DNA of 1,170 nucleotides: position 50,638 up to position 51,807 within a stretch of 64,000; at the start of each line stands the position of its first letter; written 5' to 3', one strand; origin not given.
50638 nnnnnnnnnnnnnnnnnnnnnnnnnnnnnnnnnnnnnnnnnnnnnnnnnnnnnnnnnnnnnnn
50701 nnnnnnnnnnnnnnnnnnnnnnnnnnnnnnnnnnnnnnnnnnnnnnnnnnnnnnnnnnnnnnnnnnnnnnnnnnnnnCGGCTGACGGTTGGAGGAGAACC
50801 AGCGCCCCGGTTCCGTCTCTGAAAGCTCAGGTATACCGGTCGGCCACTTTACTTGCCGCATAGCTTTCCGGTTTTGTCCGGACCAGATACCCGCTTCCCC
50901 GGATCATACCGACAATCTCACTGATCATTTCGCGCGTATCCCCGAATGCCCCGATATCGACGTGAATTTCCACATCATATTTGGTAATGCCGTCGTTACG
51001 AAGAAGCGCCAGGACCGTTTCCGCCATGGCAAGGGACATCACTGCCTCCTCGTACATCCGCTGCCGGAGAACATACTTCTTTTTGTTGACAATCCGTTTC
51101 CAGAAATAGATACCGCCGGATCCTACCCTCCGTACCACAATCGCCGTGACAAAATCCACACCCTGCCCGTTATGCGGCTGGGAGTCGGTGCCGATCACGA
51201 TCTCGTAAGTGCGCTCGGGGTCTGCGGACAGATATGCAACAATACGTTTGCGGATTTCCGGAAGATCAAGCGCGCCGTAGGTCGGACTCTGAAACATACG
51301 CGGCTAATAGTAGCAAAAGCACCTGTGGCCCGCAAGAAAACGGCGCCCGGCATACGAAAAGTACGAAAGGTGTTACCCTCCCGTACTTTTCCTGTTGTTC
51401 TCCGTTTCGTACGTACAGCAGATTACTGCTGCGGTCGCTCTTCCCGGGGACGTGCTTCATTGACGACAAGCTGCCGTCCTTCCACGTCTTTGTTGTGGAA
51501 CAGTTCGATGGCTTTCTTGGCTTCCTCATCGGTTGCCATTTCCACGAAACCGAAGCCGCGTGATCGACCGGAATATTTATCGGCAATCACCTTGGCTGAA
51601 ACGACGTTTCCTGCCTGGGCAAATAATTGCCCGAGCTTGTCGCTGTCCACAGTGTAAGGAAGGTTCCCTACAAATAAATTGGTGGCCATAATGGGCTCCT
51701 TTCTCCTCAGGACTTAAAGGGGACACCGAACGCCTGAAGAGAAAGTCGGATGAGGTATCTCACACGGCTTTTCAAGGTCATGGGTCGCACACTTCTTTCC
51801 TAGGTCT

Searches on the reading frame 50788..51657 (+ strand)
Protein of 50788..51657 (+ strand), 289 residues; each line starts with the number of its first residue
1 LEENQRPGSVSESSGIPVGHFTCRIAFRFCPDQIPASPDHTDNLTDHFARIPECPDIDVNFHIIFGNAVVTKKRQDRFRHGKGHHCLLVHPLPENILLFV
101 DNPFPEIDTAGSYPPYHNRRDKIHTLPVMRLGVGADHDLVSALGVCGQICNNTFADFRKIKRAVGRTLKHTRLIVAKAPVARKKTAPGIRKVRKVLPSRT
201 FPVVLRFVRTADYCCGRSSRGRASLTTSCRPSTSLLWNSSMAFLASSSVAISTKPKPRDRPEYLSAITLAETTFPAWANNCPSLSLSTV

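Call 12: find_encoding_contigs(protein=window:50788-51657:+, flank=10000, max_places=2)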
Protein window:50788-51657:+ (289 aa): no gene with exactly this product is on record in the collection.

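Call 14: search_protein_families(library=pfam, proteins=[window:50788-51657:+], max_evalue=0.001)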
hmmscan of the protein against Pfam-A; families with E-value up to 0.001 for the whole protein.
window:50788-51657:+ (289 aa): 0 families
